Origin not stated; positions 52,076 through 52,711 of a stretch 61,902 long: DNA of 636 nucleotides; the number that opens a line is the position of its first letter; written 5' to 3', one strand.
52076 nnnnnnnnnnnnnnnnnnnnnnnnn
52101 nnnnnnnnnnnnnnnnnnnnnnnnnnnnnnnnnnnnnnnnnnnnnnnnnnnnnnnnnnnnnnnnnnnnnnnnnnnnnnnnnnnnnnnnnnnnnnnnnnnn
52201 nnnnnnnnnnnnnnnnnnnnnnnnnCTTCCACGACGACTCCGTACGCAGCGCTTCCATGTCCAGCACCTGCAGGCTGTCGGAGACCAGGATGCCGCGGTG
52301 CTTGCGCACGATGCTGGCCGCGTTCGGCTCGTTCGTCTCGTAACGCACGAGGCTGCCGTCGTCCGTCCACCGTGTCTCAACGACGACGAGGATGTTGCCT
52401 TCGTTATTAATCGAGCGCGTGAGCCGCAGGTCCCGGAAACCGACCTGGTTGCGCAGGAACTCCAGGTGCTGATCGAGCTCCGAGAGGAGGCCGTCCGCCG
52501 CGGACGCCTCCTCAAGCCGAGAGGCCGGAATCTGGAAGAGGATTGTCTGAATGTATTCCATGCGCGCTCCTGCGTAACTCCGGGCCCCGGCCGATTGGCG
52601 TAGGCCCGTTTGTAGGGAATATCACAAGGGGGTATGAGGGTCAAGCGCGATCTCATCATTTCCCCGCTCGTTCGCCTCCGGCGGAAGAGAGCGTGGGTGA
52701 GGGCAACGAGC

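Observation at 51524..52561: ABM-TM-cupredoxin fusion facing the oxidase operon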

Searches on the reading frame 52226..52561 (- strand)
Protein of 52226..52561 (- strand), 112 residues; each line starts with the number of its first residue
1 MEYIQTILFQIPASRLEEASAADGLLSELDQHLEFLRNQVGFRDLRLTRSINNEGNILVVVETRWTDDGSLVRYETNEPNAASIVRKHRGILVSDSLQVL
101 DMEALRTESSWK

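Call 22: search_solved_structures(query=A2, max_evalue=10, show_alignments=3)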
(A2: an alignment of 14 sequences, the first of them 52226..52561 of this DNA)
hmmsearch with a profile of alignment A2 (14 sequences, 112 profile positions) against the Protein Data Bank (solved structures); distinct sequences matched with E-value up to 10: 62 (the best 60 are shown).
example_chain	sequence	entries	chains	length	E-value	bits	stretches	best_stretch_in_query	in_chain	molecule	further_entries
7ct2_A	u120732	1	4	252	0.023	17.9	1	27-89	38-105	Metallo beta lactamase NDM-1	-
4tzb_A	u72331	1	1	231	0.025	17.8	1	27-89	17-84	Metallo-beta-lactamase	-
3s0z_A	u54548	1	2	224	0.025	17.8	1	27-89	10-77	Metallo-beta-lactamase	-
6tt8_A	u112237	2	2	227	0.025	17.8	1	27-89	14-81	Metallo beta lactamase NDM-1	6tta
5wih_A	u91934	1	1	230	0.025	17.8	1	27-89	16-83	Metallo-beta-lactamase NDM-12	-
6ttc_A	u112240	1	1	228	0.026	17.8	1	27-89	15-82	Metallo beta lactamase NDM-1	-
5wig_A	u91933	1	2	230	0.026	17.7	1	27-89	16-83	NDM-4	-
6c89_A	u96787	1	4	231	0.026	17.7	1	27-89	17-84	Beta-lactamase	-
8sko_A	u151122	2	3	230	0.026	17.7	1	27-89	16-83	Metallo-beta-lactamase type 2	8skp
3pg4_A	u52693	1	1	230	0.026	17.7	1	27-89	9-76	Metallo-beta-lactamase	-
4tyf_A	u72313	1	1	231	0.026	17.7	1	27-89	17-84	NDM-4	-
3zr9_A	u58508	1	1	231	0.026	17.7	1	27-89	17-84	BETA-LACTAMASE NDM-1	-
6ny7_A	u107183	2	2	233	0.026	17.7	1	27-89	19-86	Carbapenem Hydrolyzing Class B Metallo beta lactamase NDM-1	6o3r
6ovz_A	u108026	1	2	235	0.026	17.7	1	27-89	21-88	Beta-lactamase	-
6d1a_A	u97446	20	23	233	0.026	17.7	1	27-89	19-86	Metallo-beta-lactamase type 2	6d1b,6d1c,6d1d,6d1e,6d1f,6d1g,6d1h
2ril_A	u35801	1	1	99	0.047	16.9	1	12-69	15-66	Antibiotic biosynthesis monooxygenase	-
1tz0_A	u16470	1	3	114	0.3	14.3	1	35-82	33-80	hypothetical protein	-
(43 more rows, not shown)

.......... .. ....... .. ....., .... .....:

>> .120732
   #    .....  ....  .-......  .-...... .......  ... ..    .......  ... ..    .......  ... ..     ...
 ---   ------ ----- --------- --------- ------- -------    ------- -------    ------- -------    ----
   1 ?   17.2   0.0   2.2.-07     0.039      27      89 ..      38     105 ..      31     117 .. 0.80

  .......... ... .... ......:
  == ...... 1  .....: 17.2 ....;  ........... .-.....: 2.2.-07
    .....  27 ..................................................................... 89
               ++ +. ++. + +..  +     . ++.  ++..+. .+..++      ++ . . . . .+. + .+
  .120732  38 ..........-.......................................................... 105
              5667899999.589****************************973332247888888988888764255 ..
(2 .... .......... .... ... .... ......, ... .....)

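Call 26: predict_structure(alignment_id=A2)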
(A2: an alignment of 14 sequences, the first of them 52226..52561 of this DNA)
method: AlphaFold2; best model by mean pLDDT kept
length: 112 residues; sequences in the alignment: 14
mean_pLDDT: 90.1   pTM: 0.79
mean pLDDT of the five models: 90.1, 88.8, 88.4, 86.3, 85.5
residues with pLDDT >= 90: 83; 70-90: 23; 50-70: 4; < 50: 2
segments of 3 or more residues with pLDDT < 50: none
pLDDT, mean of each block of 10 residues (from residue 1): 94 95 95 92 93 92 91 85 95 95 74 41
secondary structure, 60 per line:
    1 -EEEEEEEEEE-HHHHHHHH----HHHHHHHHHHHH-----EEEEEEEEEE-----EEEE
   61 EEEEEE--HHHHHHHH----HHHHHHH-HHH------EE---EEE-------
elements in order: E2-11 H13-20 H25-36 E42-51 E57-66 H69-76 H81-87 E103-105
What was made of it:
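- On ABM superfamily (PF03992): The AF2 N-domain model has pLDDT 90 and pTM 0.79 (call 26).
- Checked: Modelled alone it reaches pLDDT 90 and pTM 0.79 (call 26).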

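Call 28: search_protein_representatives(alignment_id=A2)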
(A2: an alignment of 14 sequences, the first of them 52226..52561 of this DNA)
Query: 14 sequences, 112 profile positions. Proteins with E-value up to 0.001 (for the whole library): 66; up to 1e-10: 47; up to 1e-30: 15. The best 66 are listed.
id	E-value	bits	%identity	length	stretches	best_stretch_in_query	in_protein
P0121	1.9e-59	214.7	-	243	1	1-112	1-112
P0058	7.0e-56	203.2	-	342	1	1-112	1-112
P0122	1.4e-54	199.1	-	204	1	1-112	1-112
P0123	1.4e-53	195.8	-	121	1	1-111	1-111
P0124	8.6e-50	183.6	-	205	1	1-111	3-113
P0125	8.7e-49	180.3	-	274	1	1-110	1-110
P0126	2.2e-46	172.6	-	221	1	1-110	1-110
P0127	6.3e-45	167.9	-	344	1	1-112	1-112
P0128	7.2e-45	167.7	-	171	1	1-110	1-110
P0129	9.3e-44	164.2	-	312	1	1-109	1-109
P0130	1.2e-39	150.9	-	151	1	1-112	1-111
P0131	2.3e-38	146.8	-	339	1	1-109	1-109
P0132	1.5e-37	144.2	-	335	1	1-111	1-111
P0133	1.8e-37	143.9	-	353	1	1-111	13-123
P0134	1.8e-35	137.4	-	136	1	1-106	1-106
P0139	5.4e-25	103.7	-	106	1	1-105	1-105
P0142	1.8e-21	92.4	-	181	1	2-105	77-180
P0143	2.0e-21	92.3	-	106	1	1-105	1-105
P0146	1.3e-20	89.6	-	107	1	1-105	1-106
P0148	8.4e-20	87.0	-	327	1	20-109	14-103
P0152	4.2e-17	78.3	-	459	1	1-110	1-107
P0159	3.8e-12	62.3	-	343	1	3-108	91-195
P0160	5.2e-12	61.9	-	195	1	3-102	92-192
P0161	5.9e-12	61.7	-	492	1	3-108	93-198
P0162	1.4e-11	60.5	-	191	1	3-103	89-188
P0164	1.7e-11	60.2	-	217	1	3-103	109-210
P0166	2.1e-11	60.0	-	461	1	3-108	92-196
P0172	7.5e-10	55.0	-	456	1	5-107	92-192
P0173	3.0e-08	49.8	-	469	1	24-108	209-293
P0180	2.1e-05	40.6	-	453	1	4-107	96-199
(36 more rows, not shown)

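Call 30: fold_search(model_id=the predicted structure, library=pdb)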
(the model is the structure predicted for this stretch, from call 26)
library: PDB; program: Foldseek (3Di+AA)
matches with E <= 10: 1224; with E <= 0.001: 25
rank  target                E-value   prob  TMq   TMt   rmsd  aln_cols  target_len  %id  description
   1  1sqe_A                1.4e-04  1.00  0.60  0.65   4.7       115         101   13  1.5A Crystal Structure Of the protein PG130 from Staphylococcus aureus, Structural genomics (released 2004-08-03)
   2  1y0h_B                3.0e-04  1.00  0.63  0.71   3.8       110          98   21  Structure of Rv0793 from Mycobacterium tuberculosis (released 2004-12-28)
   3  1y0h_A                3.2e-04  1.00  0.65  0.71   3.4       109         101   19  Structure of Rv0793 from Mycobacterium tuberculosis (released 2004-12-28)
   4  3kg1_A                3.4e-04  1.00  0.60  0.67   3.4       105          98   16  Crystal structure of SnoaB, a cofactor-independent oxygenase from Streptomyces nogalater, mutant N63A (released 2010-01-26)
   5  4zos_B                3.4e-04  1.00  0.51  0.57   4.2       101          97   13  2.20 Angstrom resolution crystal structure of protein YE0340 of unidentified function from Yersinia enterocolitica sub (released 2015-06-17)
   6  4zos_D                3.8e-04  1.00  0.51  0.56   4.3       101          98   13  2.20 Angstrom resolution crystal structure of protein YE0340 of unidentified function from Yersinia enterocolitica sub (released 2015-06-17)
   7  2ril                  3.8e-04  1.00  0.48  0.54   5.5       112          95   21  Crystal structure of a putative monooxygenase (YP_001095275.1) from Shewanella loihica PV-4 at 1.26 A resolution (released 2007-10-23)
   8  2zdo_D                5.1e-04  1.00  0.59  0.61   5.4       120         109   12  Crystal structure of IsdG-N7A in complex with hemin (released 2008-08-19)
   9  8avh_A                5.1e-04  1.00  0.51  0.54   5.6       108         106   17  Crystal structure of IsdG from Bacillus cereus (released 2023-07-12)
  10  1sqe_B                5.1e-04  1.00  0.49  0.51   7.2       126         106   14  1.5A Crystal Structure Of the protein PG130 from Staphylococcus aureus, Structural genomics (released 2004-08-03)
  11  4zos_A                5.4e-04  1.00  0.51  0.53   4.3        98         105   12  2.20 Angstrom resolution crystal structure of protein YE0340 of unidentified function from Yersinia enterocolitica sub (released 2015-06-17)
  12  9lsd_B                5.4e-04  1.00  0.54  0.56   4.9       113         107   16  Crystal structure of a polyketide cyclase FasU from Streptomyces kanamyceticus (released 2025-03-12)
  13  3lgn_B                5.8e-04  1.00  0.55  0.56   5.4       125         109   10  Crystal structure of IsdI in complex with heme (released 2010-03-09)
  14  4zos_C                6.1e-04  1.00  0.64  0.69   3.3       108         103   12  2.20 Angstrom resolution crystal structure of protein YE0340 of unidentified function from Yersinia enterocolitica sub (released 2015-06-17)
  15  4dpo_A                6.9e-04  1.00  0.64  0.69   3.2       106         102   12  Crystal structure of a conserved protein MM_1583 from Methanosarcina mazei Go1 (released 2012-02-29)
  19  1tz0_C                7.8e-04  1.00  0.45  0.49   6.2       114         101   21  Crystal Structure of Putative Antibiotic Biosythesis Monooxygenase from Bacillus cereus (released 2004-09-14)
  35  4fnh_A                1.4e-03  1.00  0.54  0.55   5.4       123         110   14  Crystal structure of IsdI-W66Y in complex with heme (released 2012-08-22)
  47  1tz0_B                1.8e-03  1.00  0.53  0.61   5.4       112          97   16  Crystal Structure of Putative Antibiotic Biosythesis Monooxygenase from Bacillus cereus (released 2004-09-14)
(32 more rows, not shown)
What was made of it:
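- On ABM superfamily (PF03992): All 50 top PDB hits are in the ABM/dimeric alpha-beta-barrel fold group (call 30).
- Closest known: ABM superfamily. Same: The same ferredoxin-like beta-alpha-beta-beta-alpha-beta fold (call 30).
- Checked: All 50 top Foldseek PDB hits are members of the ABM/dimeric alpha-beta-barrel (ABM-like) fold group (IsdI, Rv0793, SnoaB, IsdG, MhuD, LsrG), with probability 1.0 and TM 0.6-0.65 for the better hits (call 30).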

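Call 32: find_encoding_contigs(protein=P0166, flank=8000, max_places=3)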
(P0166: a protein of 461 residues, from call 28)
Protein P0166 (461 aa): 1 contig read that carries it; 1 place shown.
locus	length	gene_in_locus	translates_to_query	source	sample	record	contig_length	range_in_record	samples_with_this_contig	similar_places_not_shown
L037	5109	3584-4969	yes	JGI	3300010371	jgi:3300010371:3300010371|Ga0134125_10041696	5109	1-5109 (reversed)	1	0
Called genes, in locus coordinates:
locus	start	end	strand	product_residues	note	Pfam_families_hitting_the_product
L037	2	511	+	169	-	?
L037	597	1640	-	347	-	PF09678:Caa3_CtaG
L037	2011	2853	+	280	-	PF02790:COX2_TM, PF00116:COX2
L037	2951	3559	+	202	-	PF00510:COX3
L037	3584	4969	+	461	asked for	PF13473:Cupredoxin_1, PF07732:Cu-oxidase_3 (faint), PF04151:PPC (weak), PF13473:Cupredoxin_1, PF00127:Copper-bind (weak)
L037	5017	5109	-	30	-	?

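Call 33: search_protein_families(library=pfam, proteins=[P0166, P0161, P0159, P0172, P0180, P0173, P0152, P0139, P0148], max_evalue=0.1)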
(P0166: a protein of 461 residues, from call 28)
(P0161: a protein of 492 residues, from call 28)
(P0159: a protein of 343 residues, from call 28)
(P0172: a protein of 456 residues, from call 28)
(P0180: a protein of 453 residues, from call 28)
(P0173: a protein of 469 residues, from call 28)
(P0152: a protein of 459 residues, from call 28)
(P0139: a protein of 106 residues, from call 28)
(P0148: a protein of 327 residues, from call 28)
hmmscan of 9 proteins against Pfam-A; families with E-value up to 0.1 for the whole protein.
P0166 (461 aa): 13 families
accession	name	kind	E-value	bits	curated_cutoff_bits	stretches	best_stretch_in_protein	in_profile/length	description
PF13473.12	Cupredoxin_1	-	1.6e-27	96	27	2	246-347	15-104/104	Cupredoxin-like domain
PF00127.26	Copper-bind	-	8.8e-13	49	21.2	2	379-460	17-98/99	Copper binding proteins, plastocyanin/azurin family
PF04151.21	PPC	-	1.3e-11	45.6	25.9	2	264-332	3-66/70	Bacterial pre-peptidase C-terminal domain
PF07732.21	Cu-oxidase_3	-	4.2e-06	27.3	21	1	369-458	17-109/119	Multicopper oxidase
PF07731.20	Cu-oxidase_2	-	7.1e-05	23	20.4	0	265-346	32-132/137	Multicopper oxidase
PF23509.1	MSMEG_3727_PQQ-assoc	-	0.0009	19.1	27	0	259-336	52-120/152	MSMEG_3727, PQQ-associated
PF01545.26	Cation_efflux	-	0.0025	18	26.6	0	190-237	48-94/198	Cation efflux family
PF17481.7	Phage_sheath_domII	-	0.0066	17.3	31.4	1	355-442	25-82/98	Phage tail sheath protein beta-sandwich domain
PF10670.15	DUF4198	-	0.0076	16.8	34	0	297-335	172-206/209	Domain of unknown function (DUF4198)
PF00630.25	Filamin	-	0.0096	17.2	26.9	0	344-411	24-74/93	Filamin/ABP280 repeat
PF13567.11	DUF4131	-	0.054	13.6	31.6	0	22-73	5-54/165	Domain of unknown function (DUF4131)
PF11611.13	DUF4352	-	0.059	14.1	25.9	0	249-295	9-59/122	Domain of unknown function (DUF4352)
PF07705.17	CARDB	-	0.061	14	22.7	0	256-287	6-34/101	CARDB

P0161 (492 aa): 4 families
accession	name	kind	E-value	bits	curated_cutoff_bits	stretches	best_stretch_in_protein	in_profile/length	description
PF13473.12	Cupredoxin_1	-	3.6e-16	59.5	27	2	389-491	23-104/104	Cupredoxin-like domain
PF00127.26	Copper-bind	-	1.7e-10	41.7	21.2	2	261-360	10-99/99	Copper binding proteins, plastocyanin/azurin family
PF07331.16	TctB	-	0.01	16.5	29.1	1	19-64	26-78/137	Tripartite tricarboxylate transporter TctB family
PF23509.1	MSMEG_3727_PQQ-assoc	-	0.048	13.5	27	0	373-421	31-79/152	MSMEG_3727, PQQ-associated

P0159 (343 aa): 7 families
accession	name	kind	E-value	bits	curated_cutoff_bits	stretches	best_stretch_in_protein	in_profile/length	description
PF13473.12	Cupredoxin_1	-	4.5e-12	46.3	27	1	245-342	17-104/104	Cupredoxin-like domain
PF00127.26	Copper-bind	-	4.6e-05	24.2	21.2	1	259-343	13-99/99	Copper binding proteins, plastocyanin/azurin family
PF04151.21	PPC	-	0.035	15.4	25.9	0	264-325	6-64/70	Bacterial pre-peptidase C-terminal domain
PF07732.21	Cu-oxidase_3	-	0.066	13.7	21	0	251-338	15-107/119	Multicopper oxidase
PF09925.14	DUF2157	-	0.071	13.2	32.4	0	16-75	29-88/146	Predicted membrane protein (DUF2157)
PF07332.16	Phage_holin_3_6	-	0.081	13.4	28.4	0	174-228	9-62/116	Putative Actinobacterial Holin-X, holin superfamily III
PF03600.22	CitMHS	-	0.098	12.2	31.9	0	209-242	282-314/336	Citrate transporter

P0172 (456 aa): 4 families
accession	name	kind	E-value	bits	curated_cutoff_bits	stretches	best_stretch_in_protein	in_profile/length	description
PF13473.12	Cupredoxin_1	-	6.5e-23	81.2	27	2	246-341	20-104/104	Cupredoxin-like domain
PF00127.26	Copper-bind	-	9e-16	58.6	21.2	2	362-455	4-98/99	Copper binding proteins, plastocyanin/azurin family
PF04151.21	PPC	-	2.8e-05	25.3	25.9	1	298-326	33-66/70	Bacterial pre-peptidase C-terminal domain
PF07331.16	TctB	-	0.072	13.7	29.1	0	19-73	28-89/137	Tripartite tricarboxylate transporter TctB family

P0180 (453 aa): 6 families
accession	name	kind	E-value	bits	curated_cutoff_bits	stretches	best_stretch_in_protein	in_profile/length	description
PF13473.12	Cupredoxin_1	-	2.9e-22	79.1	27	2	363-452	25-104/104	Cupredoxin-like domain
PF00127.26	Copper-bind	-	5.6e-16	59.2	21.2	2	365-453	9-99/99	Copper binding proteins, plastocyanin/azurin family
PF04151.21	PPC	-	2.5e-08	35.1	25.9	1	272-330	12-67/70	Bacterial pre-peptidase C-terminal domain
PF09925.14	DUF2157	-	0.025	14.7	32.4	0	25-83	36-88/146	Predicted membrane protein (DUF2157)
PF07331.16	TctB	-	0.035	14.7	29.1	0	24-71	30-86/137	Tripartite tricarboxylate transporter TctB family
PF07731.20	Cu-oxidase_2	-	0.068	13.4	20.4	0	419-452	97-133/137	Multicopper oxidase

P0173 (469 aa): 3 families
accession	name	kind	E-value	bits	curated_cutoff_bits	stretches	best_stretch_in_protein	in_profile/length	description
PF13473.12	Cupredoxin_1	-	7.8e-08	32.7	27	1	347-440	21-102/104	Cupredoxin-like domain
PF00510.24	COX3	-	8.2e-07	29.6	23.8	1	2-47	176-221/258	Cytochrome c oxidase subunit III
PF00127.26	Copper-bind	-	0.00079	20.2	21.2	1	357-442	13-98/99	Copper binding proteins, plastocyanin/azurin family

P0152 (459 aa): 7 families
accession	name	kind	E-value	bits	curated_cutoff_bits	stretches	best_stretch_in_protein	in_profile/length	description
PF13473.12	Cupredoxin_1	-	2e-17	63.5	27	2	373-458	34-104/104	Cupredoxin-like domain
PF00127.26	Copper-bind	-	4e-10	40.4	21.2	2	375-459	18-99/99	Copper binding proteins, plastocyanin/azurin family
PF04151.21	PPC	-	0.00071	20.8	25.9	0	241-307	6-64/70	Bacterial pre-peptidase C-terminal domain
PF03992.22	ABM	-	0.018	15.7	23.1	1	17-71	13-66/78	Antibiotic biosynthesis monooxygenase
PF09925.14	DUF2157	-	0.037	14.2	32.4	1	100-192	15-113/146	Predicted membrane protein (DUF2157)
PF22058.2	X25_BaPul_like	-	0.052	14.1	27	0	431-444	36-49/87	Pullulanase X25 domain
PF06016.17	Reovirus_L2_8th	-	0.079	13.6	27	0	297-309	52-64/66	Reovirus core-spike protein lambda-2 (L2), C-terminal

P0139 (106 aa): 3 families
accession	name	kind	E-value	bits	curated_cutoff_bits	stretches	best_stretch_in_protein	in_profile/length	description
PF03992.22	ABM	-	1.8e-05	25.3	23.1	1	24-77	17-69/78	Antibiotic biosynthesis monooxygenase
PF07876.18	Dabb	-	0.00023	22.2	25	1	5-102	3-94/96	Stress responsive A/B Barrel Domain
PF17927.7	Ins134_P3_kin_N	-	0.074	13.9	21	1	44-81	32-71/80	Inositol 1,3,4-trisphosphate 5/6-kinase pre-ATP-grasp domain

P0148 (327 aa): 6 families
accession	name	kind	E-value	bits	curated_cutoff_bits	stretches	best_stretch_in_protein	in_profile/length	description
PF13473.12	Cupredoxin_1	-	3.6e-08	33.8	27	1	241-326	29-104/104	Cupredoxin-like domain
PF00127.26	Copper-bind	-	4.4e-07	30.7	21.2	1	242-326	12-98/99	Copper binding proteins, plastocyanin/azurin family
PF07731.20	Cu-oxidase_2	-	0.003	17.7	20.4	0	240-313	26-117/137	Multicopper oxidase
PF04151.21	PPC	-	0.012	16.9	25.9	1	248-311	6-66/70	Bacterial pre-peptidase C-terminal domain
PF07489.16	Tir_receptor_C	-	0.028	14.9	25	1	181-251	31-105/221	Translocated intimin receptor (Tir) C-terminus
PF03992.22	ABM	-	0.059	14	23.1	0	9-69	8-67/78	Antibiotic biosynthesis monooxygenase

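Call 36: find_homologous_proteins(query=P0166, max_evalue=1e-10)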
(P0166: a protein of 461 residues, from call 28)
Query P0166 (461 aa): 249 proteins with E <= 1e-10 among 8000 candidates; the best 120 are listed.
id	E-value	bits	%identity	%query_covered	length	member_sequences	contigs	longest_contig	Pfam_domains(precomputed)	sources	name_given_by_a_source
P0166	0.0e+0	1032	100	100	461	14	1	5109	PF04151.22,PF00127.27,PF13473.13,PF07732.22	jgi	-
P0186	3.7e-269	911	87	100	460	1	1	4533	PF04151.22,PF00127.27,PF13473.13,PF07732.22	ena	-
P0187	9.4e-265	897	88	100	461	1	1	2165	PF07731.21,PF04151.22,PF00127.27,PF13473.13,PF07732.22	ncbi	ncbi:MAG: cupredoxin domain-containing protein [Tepidiformaceae bacterium]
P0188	1.2e-258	877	85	100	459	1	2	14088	PF04151.22,PF00127.27,PF13473.13,PF07732.22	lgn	-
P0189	5.9e-208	709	69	100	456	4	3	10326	PF04151.22,PF00127.27,PF13473.13,PF07732.22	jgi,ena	-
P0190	2.8e-178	612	61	100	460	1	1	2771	PF04151.22,PF00127.27,PF13473.13,PF07732.22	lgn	-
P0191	9.9e-175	600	62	100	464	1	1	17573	PF04151.22,PF00127.27,PF13473.13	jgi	jgi:plastocyanin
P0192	3.8e-169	582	59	100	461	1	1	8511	PF04151.22,PF00127.27,PF13473.13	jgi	jgi:plastocyanin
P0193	3.4e-168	578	58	97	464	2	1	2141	PF04151.22,PF00127.27,PF13473.13,PF07732.22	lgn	-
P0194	7.5e-167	574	59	100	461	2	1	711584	PF04151.22,PF00127.27,PF13473.13,PF07732.22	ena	-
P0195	7.2e-164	564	57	100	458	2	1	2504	PF04151.22,PF00127.27,PF13473.13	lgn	-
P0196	1.0e-163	564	57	97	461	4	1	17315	PF04151.22,PF00127.27,PF13473.13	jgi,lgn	jgi:plastocyanin/heme-degrading monooxygenase HmoA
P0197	8.3e-163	561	56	100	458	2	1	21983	PF04151.22,PF00127.27,PF13473.13,PF07732.22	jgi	jgi:plastocyanin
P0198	3.0e-162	559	54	100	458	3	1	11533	PF04151.22,PF00127.27,PF13473.13,PF07732.22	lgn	-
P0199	5.9e-161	555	56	100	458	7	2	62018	PF04151.22,PF00127.27,PF13473.13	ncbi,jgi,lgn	jgi:plastocyanin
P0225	7.9e-152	524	55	100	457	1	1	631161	PF04151.22,PF00127.27,PF13473.13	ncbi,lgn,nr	ncbi:MAG: cupredoxin domain-containing protein [Chloroflexi bacterium]|nr:cupredoxin domain-containi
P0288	2.6e-127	444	58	78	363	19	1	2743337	PF13473.13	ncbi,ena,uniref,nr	ncbi:cupredoxin domain-containing protein [Tepidiforma thermophila]|uniref:Plastocyanin n=1 Tax=Tepi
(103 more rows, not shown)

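Call 37: find_encoding_contigs(protein=P0288, flank=10000, max_places=2)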
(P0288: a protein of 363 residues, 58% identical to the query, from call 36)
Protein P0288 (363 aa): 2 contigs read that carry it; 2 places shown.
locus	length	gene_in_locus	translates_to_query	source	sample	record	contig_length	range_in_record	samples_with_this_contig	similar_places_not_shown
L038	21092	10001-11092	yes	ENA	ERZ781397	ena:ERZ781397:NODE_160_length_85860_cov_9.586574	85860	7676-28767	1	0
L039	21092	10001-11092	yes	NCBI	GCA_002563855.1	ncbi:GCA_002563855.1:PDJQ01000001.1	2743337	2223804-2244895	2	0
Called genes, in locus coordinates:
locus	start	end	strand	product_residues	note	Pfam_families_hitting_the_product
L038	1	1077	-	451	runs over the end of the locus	PF05977:MFS_3, PF07690:MFS_1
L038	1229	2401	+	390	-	PF02771:Acyl-CoA_dh_N, PF02770:Acyl-CoA_dh_M, PF00441:Acyl-CoA_dh_1, PF22924:ACOX_C_alpha1 (weak), PF08028:Acyl-CoA_dh_2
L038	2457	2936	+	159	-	PF19315:MC_hydratase, PF01575:MaoC_dehydratas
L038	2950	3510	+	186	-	-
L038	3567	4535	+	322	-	PF01551:Peptidase_M23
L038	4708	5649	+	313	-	PF02628:COX15-CtaA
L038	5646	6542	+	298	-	PF01040:UbiA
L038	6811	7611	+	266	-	PF02790:COX2_TM, PF00116:COX2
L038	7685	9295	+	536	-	PF00115:COX1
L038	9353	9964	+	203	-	PF00510:COX3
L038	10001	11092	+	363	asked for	PF13473:Cupredoxin_1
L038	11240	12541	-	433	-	PF02515:CoA_transf_3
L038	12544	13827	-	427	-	PF02515:CoA_transf_3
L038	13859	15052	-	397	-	PF13167:GTP-bdg_N, PF16360:GTP-bdg_M, PF00350:Dynamin_N (faint), PF01926:MMR_HSR1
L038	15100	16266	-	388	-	PF00155:Aminotran_1_2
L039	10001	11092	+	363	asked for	PF13473:Cupredoxin_1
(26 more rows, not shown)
